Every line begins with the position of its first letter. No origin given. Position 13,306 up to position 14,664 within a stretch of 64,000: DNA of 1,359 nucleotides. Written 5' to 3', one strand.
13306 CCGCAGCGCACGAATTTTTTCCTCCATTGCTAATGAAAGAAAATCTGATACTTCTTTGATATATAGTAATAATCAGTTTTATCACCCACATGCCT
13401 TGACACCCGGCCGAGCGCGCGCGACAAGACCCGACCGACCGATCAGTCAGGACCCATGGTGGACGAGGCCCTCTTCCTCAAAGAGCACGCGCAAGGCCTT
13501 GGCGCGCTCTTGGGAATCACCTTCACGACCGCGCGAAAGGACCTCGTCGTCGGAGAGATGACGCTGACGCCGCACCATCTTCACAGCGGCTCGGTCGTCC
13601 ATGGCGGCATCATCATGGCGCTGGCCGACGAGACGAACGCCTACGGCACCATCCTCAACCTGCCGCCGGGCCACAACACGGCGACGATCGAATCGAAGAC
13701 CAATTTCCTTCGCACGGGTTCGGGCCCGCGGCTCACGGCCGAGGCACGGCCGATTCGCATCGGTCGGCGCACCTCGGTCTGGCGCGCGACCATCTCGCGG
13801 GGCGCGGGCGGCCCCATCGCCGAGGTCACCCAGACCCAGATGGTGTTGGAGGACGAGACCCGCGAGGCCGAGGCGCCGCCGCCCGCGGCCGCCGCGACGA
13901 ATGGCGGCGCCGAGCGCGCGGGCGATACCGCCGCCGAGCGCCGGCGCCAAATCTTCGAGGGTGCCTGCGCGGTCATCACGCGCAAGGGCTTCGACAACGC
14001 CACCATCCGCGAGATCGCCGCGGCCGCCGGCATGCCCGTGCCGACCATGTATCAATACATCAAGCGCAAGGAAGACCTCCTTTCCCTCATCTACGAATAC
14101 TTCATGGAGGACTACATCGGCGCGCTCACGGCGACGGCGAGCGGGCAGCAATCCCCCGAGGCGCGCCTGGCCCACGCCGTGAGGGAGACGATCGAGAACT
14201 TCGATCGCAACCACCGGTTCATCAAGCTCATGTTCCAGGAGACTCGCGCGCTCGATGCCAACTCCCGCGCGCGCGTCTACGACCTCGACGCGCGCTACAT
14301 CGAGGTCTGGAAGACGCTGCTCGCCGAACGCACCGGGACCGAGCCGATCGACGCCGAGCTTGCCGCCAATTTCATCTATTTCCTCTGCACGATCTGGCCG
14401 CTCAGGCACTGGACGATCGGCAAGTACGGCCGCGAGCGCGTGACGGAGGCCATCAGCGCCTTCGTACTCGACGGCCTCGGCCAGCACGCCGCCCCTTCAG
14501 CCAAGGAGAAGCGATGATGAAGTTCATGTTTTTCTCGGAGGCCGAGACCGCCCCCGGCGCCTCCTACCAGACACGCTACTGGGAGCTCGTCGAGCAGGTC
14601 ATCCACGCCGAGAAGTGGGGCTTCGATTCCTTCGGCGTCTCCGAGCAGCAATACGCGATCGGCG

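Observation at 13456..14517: PaaI-type hotdog thioesterase domain covalently fused to a TetR regulator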

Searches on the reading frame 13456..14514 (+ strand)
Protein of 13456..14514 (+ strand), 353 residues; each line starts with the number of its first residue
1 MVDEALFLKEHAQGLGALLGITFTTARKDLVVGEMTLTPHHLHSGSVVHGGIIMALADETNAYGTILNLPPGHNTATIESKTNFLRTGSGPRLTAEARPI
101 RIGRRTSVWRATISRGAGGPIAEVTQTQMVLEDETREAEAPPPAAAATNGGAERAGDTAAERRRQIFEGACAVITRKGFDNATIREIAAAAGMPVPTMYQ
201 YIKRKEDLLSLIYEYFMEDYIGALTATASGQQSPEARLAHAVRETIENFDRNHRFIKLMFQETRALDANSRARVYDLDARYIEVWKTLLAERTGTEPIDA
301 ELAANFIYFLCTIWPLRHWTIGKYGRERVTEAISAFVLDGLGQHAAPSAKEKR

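Call 3: search_protein_families(library=pfam, proteins=[window:13456-14514:+], max_evalue=0.01)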
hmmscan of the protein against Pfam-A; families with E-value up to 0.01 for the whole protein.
window:13456-14514:+ (353 aa): 4 families
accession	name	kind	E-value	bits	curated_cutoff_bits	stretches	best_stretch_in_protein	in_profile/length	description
PF03061.28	4HBT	-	3.3e-12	47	20.6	1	46-119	2-76/79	Thioesterase superfamily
PF00440.29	TetR_N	-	2e-10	40.7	24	1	166-209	1-44/47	Bacterial regulatory proteins, tetR family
PF17932.6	TetR_C_24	-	1.5e-08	35.3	26.4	1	232-341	2-114/114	Tetracyclin repressor-like, C-terminal domain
PF13622.12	4HBT_3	-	6.6e-08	33.1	24.3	1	44-127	7-81/83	Acyl-CoA thioesterase N-terminal domain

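Call 4: search_protein_families(library=ncbifam, proteins=[window:13456-14514:+], max_evalue=0.01)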
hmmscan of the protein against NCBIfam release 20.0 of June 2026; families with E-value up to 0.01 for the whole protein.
window:13456-14514:+ (353 aa): 24 families
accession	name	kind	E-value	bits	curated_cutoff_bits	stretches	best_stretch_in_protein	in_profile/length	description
TIGR00369.1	unchar_dom_1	domain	4.2e-19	68.8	36.6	1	17-128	4-115/117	hotdog fold thioesterase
NF053878.1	FATransRegFadRBac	equivalog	8.6e-15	55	200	1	162-298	4-140/190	fatty acid metabolism transcriptional regulator FadR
NF050111.1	TransRegSACE7040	equivalog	1.7e-13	50.9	250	1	161-295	1-135/186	SACE_7040 family transcriptional regulator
NF053731.1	TransRegFasRMycb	equivalog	4.8e-12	46.1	330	1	160-304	10-154/199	HTH-type transcriptional activator FasR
TIGR02286.1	PaaD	equivalog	2.1e-11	44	118.9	1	18-125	3-108/114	hydroxyphenylacetyl-CoA thioesterase PaaI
NF037937.1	septum_RefZ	equivalog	9.1e-11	42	180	1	163-262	1-102/195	forespore capture DNA-binding protein RefZ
NF051852.1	efflux_TF_MtrR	exception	1.2e-10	41.5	280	1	159-291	8-142/205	multidrug efflux system transcriptional repressor MtrR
TIGR03384.1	betaine_BetI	equivalog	2.9e-09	36.9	201.3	1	160-249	7-96/189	choline-binding transcriptional repressor BetI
NF001978.0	PRK00767.1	equivalog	5.3e-09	36.2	118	1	162-256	10-105/197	transcriptional regulator BetI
TIGR03968.1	mycofact_TetR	equivalog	9.2e-09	35.2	224.9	1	154-297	2-143/190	mycofactocin system transcriptional regulator MftR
NF047425.1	MenI_Listeria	exception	1e-08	35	185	1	15-117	3-105/122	1,4-dihydroxy-2-naphthoyl-CoA hydrolase MenI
NF033703.1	transcr_KstR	equivalog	5.3e-07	29.4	280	1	159-277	5-123/185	cholesterol catabolism transcriptional regulator KstR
NF008675.0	PRK11688.1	equivalog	1.8e-06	27.9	107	1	75-130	100-155/156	thioesterase family protein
NF041196.1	ScbR_bind_reg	equivalog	8e-06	26.2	150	1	159-252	4-97/191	ScbR family autoregulator-binding transcription factor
NF007949.0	PRK10668.1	equivalog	9.7e-06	25.2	271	1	156-224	6-73/216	multidrug efflux transporter transcriptional repressor AcrR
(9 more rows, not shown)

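Call 5: find_homologous_proteins(query=window:13456-14514:+, max_evalue=0.00001)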
Query window:13456-14514:+ (353 aa): 210 proteins with E <= 0.00001 among 8000 candidates; the best 120 are listed.
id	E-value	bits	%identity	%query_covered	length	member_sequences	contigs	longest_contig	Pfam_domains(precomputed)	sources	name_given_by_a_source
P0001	5.7e-232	787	100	100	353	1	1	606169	PF13622.13,PF00440.30,PF17932.7,PF03061.29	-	-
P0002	1.0e-184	632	82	100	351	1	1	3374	PF13622.13,PF00440.30,PF17932.7,PF03061.29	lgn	-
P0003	3.1e-174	597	78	100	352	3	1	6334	PF13622.13,PF00440.30,PF17932.7,PF03061.29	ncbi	-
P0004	1.8e-128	447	61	99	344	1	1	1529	PF13622.13,PF00440.30,PF17932.7,PF03061.29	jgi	jgi:uncharacterized protein (TIGR00369 family)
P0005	2.2e-127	443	61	97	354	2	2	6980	PF13622.13,PF00440.30,PF17932.7,PF03061.29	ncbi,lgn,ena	-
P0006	9.3e-127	441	60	96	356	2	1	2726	PF00440.30,PF17932.7,PF03061.29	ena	-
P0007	1.3e-125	437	59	97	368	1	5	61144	PF00440.30,PF17932.7,PF03061.29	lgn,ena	-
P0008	1.0e-124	434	59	99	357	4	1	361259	PF00440.30,PF17932.7,PF03061.29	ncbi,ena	-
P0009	8.8e-122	425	58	97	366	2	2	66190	PF00440.30,PF17932.7,PF03061.29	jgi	jgi:uncharacterized protein (TIGR00369 family)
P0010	9.0e-122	425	58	97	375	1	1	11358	PF00440.30,PF17932.7,PF03061.29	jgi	jgi:uncharacterized protein (TIGR00369 family)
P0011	5.5e-119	415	57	97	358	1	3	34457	PF00440.30,PF17932.7,PF03061.29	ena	-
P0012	4.0e-118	413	55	98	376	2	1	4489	PF00440.30,PF17932.7,PF03061.29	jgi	jgi:uncharacterized protein (TIGR00369 family)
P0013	2.1e-116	407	57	96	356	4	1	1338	PF13622.13,PF00440.30,PF17932.7,PF03061.29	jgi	-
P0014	3.6e-116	406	58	92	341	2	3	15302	PF13622.13,PF00440.30,PF17932.7,PF03061.29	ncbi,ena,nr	ncbi:MAG: hotdog fold thioesterase [Rhodospirillaceae bacterium]|nr:hotdog fold thioesterase [Rhodos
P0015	5.2e-115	402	55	97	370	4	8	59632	PF00440.30,PF17932.7,PF03061.29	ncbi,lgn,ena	-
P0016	6.4e-115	402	55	97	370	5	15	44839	PF00440.30,PF17932.7,PF03061.29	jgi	jgi:uncharacterized protein (TIGR00369 family)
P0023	1.3e-105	371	55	97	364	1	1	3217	PF00440.30,PF17932.7,PF03061.29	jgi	jgi:uncharacterized protein (TIGR00369 family)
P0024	4.4e-105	370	53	95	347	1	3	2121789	PF13622.13,PF00440.30,PF17932.7,PF03061.29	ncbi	ncbi:MAG: hotdog fold thioesterase [Alphaproteobacteria bacterium]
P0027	2.1e-104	368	51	97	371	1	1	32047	PF00440.30,PF17932.7,PF03061.29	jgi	jgi:uncharacterized protein (TIGR00369 family)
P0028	3.5e-104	367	52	97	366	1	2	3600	PF00440.30,PF17932.7,PF03061.29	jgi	jgi:uncharacterized protein (TIGR00369 family)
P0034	4.7e-103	363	53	97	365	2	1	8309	PF00440.30,PF17932.7,PF03061.29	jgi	jgi:uncharacterized protein (TIGR00369 family)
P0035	4.8e-103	363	52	97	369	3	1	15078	PF00440.30,PF17932.7,PF03061.29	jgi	jgi:uncharacterized protein (TIGR00369 family)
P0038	1.0e-102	362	53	97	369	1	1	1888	PF00440.30,PF17932.7,PF03061.29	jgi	jgi:uncharacterized protein (TIGR00369 family)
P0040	2.5e-102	361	52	97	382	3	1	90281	PF00440.30,PF17932.7,PF03061.29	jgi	jgi:uncharacterized protein (TIGR00369 family)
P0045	2.3e-101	358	53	97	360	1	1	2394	PF00440.30,PF17932.7,PF03061.29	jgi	jgi:uncharacterized protein (TIGR00369 family)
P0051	3.4e-100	354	51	95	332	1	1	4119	PF13622.13,PF00440.30,PF17932.7,PF03061.29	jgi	jgi:uncharacterized protein (TIGR00369 family)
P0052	3.5e-100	354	51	96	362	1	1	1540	PF00440.30,PF17932.7,PF03061.29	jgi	jgi:uncharacterized protein (TIGR00369 family)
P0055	4.4e-100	353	52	95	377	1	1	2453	PF00440.30,PF17932.7,PF03061.29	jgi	jgi:uncharacterized protein (TIGR00369 family)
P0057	5.2e-100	353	51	96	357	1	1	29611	PF00440.30,PF17932.7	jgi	jgi:uncharacterized protein (TIGR00369 family)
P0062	2.1e-99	351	52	95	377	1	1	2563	PF00440.30,PF17932.7,PF03061.29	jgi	jgi:uncharacterized protein (TIGR00369 family)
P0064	2.6e-99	351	52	96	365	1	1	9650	PF00440.30,PF17932.7,PF03061.29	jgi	jgi:uncharacterized protein (TIGR00369 family)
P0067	4.4e-99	350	50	99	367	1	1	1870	PF00440.30,PF17932.7,PF03061.29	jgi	jgi:uncharacterized protein (TIGR00369 family)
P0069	7.8e-99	349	51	98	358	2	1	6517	PF00440.30,PF17932.7,PF03061.29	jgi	jgi:uncharacterized protein (TIGR00369 family)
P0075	2.4e-98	348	52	99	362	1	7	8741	PF00440.30,PF17932.7,PF03061.29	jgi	jgi:uncharacterized protein (TIGR00369 family)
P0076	2.5e-98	348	53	96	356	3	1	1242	PF00440.30,PF17932.7,PF03061.29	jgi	jgi:uncharacterized protein (TIGR00369 family)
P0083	8.0e-98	346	52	97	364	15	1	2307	PF00440.30,PF17932.7,PF03061.29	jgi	jgi:uncharacterized protein (TIGR00369 family)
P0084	8.1e-98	346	52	97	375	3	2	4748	PF00440.30,PF17932.7,PF03061.29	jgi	jgi:uncharacterized protein (TIGR00369 family)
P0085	8.5e-98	346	50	98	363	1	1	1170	PF00440.30,PF17932.7,PF03061.29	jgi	jgi:uncharacterized protein (TIGR00369 family)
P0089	7.5e-97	343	51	97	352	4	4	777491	PF00440.30,PF17932.7,PF03061.29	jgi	-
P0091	1.3e-96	342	52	96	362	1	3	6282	PF00440.30,PF17932.7,PF03061.29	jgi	jgi:uncharacterized protein (TIGR00369 family)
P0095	7.1e-96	340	52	97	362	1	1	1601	PF00440.30,PF17932.7,PF03061.29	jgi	jgi:uncharacterized protein (TIGR00369 family)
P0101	9.6e-95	336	49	97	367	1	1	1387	PF00440.30,PF17932.7,PF03061.29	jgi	jgi:uncharacterized protein (TIGR00369 family)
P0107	3.0e-94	334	51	96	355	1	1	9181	PF00440.30,PF17932.7,PF17938.7,PF03061.29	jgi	jgi:uncharacterized protein (TIGR00369 family)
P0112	1.2e-93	332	51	96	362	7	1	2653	PF00440.30,PF17932.7,PF03061.29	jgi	jgi:uncharacterized protein (TIGR00369 family)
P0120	3.3e-92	327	50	97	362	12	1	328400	PF00440.30,PF17932.7,PF03061.29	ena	-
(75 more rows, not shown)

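Call 6: search_solved_structures(query=window:13456-14514:+, max_evalue=0.001, show_alignments=3)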
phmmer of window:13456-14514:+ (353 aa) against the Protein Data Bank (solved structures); distinct sequences matched with E-value up to 0.001: 59.
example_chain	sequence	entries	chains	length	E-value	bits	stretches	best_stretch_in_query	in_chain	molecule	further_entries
3dcf_A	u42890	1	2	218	2.4e-13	53.3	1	152-341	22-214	transcriptional regulator of the TetR/AcrR family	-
2ibd_A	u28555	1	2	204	4.1e-13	52.6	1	160-342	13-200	Possible transcriptional regulator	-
5k7f_A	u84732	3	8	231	5.3e-09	39.1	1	148-319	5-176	Transcriptional regulator, TetR family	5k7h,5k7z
3vpr_A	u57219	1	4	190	5.4e-08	35.8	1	163-343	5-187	Transcriptional regulator, TetR family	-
4mxm_A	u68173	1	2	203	1e-07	34.8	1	162-295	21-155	Transcriptional regulator I2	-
4mo7_A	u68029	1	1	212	1.2e-07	34.6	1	162-295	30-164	Transcriptional regulator I2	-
3c07_A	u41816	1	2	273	1.5e-07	34.3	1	147-270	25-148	Putative tetR-family transcriptional regulator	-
4g12_A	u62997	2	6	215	1.5e-07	34.3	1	152-315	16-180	Probable transcriptional regulatory protein (Probably TETR-FAMILY)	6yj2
1sc0_A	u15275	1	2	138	1.9e-07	34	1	18-113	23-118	Hypothetical protein HI1161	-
5gp9_A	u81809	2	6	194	2.1e-07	33.8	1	162-309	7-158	Transcriptional regulator (TetR/AcrR family)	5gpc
2b6e_A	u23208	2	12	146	2.1e-07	33.8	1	18-113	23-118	Hypothetical UPF0152 protein HI1161 | Putative esterase HI1161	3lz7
1vi0_A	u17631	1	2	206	2.7e-07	33.5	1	163-310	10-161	transcriptional regulator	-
3whb_A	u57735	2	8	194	2.7e-07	33.4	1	163-309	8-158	Fatty acid metabolism regulator protein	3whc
3bqy_A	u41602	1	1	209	4.3e-07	32.8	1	165-246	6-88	Putative TetR family transcriptional regulator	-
4qd7_A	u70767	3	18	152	5.5e-07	32.5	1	13-127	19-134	Thioesterase PA1618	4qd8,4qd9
4w1u_A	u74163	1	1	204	5.9e-07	32.4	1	151-341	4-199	HTH-type transcriptional repressor KstR2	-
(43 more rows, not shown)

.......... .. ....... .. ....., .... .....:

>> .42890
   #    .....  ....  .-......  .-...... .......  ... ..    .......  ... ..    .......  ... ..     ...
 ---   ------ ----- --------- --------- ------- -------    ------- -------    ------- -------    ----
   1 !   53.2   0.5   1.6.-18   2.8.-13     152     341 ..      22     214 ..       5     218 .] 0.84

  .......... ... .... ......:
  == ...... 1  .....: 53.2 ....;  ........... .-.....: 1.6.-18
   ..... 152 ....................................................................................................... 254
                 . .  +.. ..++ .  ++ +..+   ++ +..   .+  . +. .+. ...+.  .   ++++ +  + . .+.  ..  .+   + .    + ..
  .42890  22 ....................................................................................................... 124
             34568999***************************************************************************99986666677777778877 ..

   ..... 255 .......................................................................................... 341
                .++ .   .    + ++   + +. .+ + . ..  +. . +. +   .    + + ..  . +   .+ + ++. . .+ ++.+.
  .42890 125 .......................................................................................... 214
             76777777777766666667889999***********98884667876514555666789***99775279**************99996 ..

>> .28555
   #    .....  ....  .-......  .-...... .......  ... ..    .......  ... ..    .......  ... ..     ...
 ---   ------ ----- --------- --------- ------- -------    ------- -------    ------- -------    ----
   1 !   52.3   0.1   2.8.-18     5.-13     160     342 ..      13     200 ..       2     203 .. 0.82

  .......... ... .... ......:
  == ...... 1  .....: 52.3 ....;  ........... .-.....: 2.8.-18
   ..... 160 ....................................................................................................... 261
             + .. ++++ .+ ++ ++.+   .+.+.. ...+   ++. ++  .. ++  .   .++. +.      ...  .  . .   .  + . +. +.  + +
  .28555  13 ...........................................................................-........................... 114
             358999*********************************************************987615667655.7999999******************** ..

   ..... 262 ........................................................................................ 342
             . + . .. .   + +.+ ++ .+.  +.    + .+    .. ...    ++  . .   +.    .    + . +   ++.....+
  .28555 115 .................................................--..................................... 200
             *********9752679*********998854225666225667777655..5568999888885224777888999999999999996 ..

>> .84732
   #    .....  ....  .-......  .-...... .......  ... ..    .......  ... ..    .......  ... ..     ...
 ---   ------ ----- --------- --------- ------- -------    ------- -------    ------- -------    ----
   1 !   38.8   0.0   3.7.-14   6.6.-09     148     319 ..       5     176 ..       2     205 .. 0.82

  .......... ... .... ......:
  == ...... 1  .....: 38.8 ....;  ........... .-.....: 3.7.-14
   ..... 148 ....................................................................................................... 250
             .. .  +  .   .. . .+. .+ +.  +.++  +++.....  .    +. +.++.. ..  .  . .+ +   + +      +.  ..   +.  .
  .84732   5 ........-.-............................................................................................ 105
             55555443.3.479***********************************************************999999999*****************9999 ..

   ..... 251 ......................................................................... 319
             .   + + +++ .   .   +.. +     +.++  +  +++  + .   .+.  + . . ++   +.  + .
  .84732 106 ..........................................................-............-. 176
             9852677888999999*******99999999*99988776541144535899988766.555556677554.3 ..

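Call 7: find_related_loci(query=window:13456-14514:+, collection=genome_contigs, flank=8000)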
Query window:13456-14514:+ (353 aa) in genome_contigs; peptide patterns used: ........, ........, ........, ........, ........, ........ (x = any residue, [..] = any of these).
600 stretches matched a pattern (row limit reached: there are more); 582 encode a relative of the query (tblastn E <= 1e-3); the best 80 are kept; 80 distinct loci.
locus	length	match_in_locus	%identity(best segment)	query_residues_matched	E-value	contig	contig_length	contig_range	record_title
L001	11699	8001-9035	58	2-342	6e-123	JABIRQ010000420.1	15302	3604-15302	MAG: Rhodospirillaceae bacterium isolate SI072_bin169 k141_2019457, whole genome shotgun sequence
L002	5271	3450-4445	39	14-341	7e-70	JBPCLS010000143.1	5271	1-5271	MAG: Casimicrobiaceae bacterium isolate TH_ant_mag_84 S1Ck127_2654863_flag_1_multi_5.0000_len_5271, whole genome shotgun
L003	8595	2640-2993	50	14-131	1e-29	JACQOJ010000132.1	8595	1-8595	MAG: Betaproteobacteria bacterium isolate NC_groundwater_1278_Ag_S-0.2um_63_71 S_p2_S4_coassembly_k141_3449328, whole ge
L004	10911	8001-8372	49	19-141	2e-27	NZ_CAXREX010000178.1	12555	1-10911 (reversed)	MAG: Nioella sp. isolate CJ05B_2.54_sub k141_1061941, whole genome shotgun sequence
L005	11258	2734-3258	37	14-205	3e-27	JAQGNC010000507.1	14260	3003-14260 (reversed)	MAG: Betaproteobacteria bacterium isolate RYN_577 scaffold_999799, whole genome shotgun sequence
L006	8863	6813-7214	45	2-133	1e-26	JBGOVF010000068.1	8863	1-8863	MAG: Tepidiformaceae bacterium isolate OBJ_0618_7090110_121 k141_9853365_length_8863_cov_49.3255, whole genome shotgun s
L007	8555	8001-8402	47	3-134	1e-26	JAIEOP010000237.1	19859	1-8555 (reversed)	MAG: Acetobacteraceae bacterium isolate co.spades.DASTOOL.1kb_113 c_000000437033, whole genome shotgun sequence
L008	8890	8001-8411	47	1-136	1e-26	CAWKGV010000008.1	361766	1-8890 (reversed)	MAG: uncultured proteobacterium isolate MFD09603.bin.1.255 genome assembly, contig: contig_2972, whole genome shotgun se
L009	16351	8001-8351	50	18-132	8e-27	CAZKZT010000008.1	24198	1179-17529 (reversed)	MAG TPA_asm: uncultured Hyphomicrobium sp. isolate SRP344714_co1_34 genome assembly, contig: NODE_3993_length_24198_cov_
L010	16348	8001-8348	47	18-131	2e-26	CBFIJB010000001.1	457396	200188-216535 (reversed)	MAG: Candidatus Azotimanducaceae bacterium isolate Co_bin_752_indper genome assembly, contig: Co_bin_752_indper_c1, whol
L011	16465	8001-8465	41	2-163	2e-26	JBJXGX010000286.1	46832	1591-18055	MAG: Burkholderiales bacterium isolate F1F2.bin.163 k127_5528253, whole genome shotgun sequence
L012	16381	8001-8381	47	7-131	2e-26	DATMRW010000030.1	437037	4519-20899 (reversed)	MAG TPA_asm: Xanthobacteraceae bacterium isolate SMAG_U12966 k141_156793, whole genome shotgun sequence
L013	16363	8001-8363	48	7-133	2e-26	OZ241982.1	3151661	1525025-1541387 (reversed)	MAG: Dehalococcoidia bacterium isolate a2993f7c-5a6d-48af-91e8-092aec37f8f7 genome assembly, chromosome: 1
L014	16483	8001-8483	43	18-169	7e-26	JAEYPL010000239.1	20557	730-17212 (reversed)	MAG: Proteobacteria bacterium isolate OH_CBB_194 k127_83498, whole genome shotgun sequence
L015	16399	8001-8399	47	1-131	1e-25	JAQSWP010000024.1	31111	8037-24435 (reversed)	MAG: Alphaproteobacteria bacterium isolate C_No_T20_C_bin.81 scaffold_1608, whole genome shotgun sequence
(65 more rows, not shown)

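Call 13: find_encoding_contigs(protein=P0008, flank=9000, max_places=2)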
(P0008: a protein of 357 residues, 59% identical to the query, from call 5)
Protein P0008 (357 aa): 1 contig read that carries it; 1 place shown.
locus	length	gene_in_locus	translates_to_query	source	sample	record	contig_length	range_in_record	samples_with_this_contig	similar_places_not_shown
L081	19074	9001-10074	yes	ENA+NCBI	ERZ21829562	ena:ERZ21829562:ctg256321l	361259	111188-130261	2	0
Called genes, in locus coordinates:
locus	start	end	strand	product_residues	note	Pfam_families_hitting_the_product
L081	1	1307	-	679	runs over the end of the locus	PF00724:Oxidored_FMN, PF07992:Pyr_redox_2 (faint), PF13450:NAD_binding_8 (weak)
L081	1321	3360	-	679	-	PF00724:Oxidored_FMN, PF07992:Pyr_redox_2 (weak), PF13450:NAD_binding_8 (weak)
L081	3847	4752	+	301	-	PF14294:DUF4372, PF01609:DDE_Tnp_1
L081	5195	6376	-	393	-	PF01321:Creatinase_N, PF00557:Peptidase_M24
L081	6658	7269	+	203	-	-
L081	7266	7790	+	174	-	-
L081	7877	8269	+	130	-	PF01042:Ribonuc_L-PSP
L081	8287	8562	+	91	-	PF01042:Ribonuc_L-PSP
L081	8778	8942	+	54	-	-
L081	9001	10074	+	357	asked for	PF03061:4HBT, PF00440:TetR_N, PF17932:TetR_C_24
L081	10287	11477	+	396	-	PF00296:Bac_luciferase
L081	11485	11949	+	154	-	PF13669:Glyoxalase_4 (weak)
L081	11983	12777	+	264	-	PF00378:ECH_1, PF16113:ECH_2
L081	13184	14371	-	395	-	PF13384:HTH_23 (weak), PF13518:HTH_28, PF13551:HTH_29 (weak), PF13565:HTH_32 (weak)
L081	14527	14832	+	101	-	-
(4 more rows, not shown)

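Call 14: find_encoding_contigs(protein=P0024, flank=9000, max_places=2)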
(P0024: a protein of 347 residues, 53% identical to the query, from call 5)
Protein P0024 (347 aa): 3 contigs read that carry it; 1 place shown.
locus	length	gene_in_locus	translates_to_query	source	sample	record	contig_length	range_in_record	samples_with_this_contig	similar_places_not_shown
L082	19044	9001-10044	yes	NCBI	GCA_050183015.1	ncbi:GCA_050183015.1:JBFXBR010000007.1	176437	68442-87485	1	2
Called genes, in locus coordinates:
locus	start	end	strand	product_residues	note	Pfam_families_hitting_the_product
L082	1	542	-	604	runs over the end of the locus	PF01368:DHH, PF02272:DHHA1, PF17768:RecJ_OB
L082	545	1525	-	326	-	PF03320:FBPase_glpX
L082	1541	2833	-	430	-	PF03447:NAD_binding_3, PF00742:Homoserine_dh, PF01842:ACT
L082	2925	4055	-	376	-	-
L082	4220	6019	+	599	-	PF07167:PhaC_N, PF00561:Abhydrolase_1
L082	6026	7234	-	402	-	PF00067:p450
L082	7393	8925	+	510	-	PF00501:AMP-binding, PF13193:AMP-binding_C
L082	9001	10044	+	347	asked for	PF13622:4HBT_3 (weak), PF03061:4HBT, PF00440:TetR_N, PF17932:TetR_C_24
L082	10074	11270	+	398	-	PF00296:Bac_luciferase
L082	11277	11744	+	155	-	PF13669:Glyoxalase_4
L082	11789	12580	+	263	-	PF00378:ECH_1, PF16113:ECH_2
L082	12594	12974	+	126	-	PF22636:FlK, PF03061:4HBT (weak)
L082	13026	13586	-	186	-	PF25087:GMPPB_C (faint), PF00132:Hexapep (weak), PF25084:LbH_EIF2B (weak)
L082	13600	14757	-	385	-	PF00724:Oxidored_FMN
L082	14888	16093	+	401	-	PF01321:Creatinase_N, PF00557:Peptidase_M24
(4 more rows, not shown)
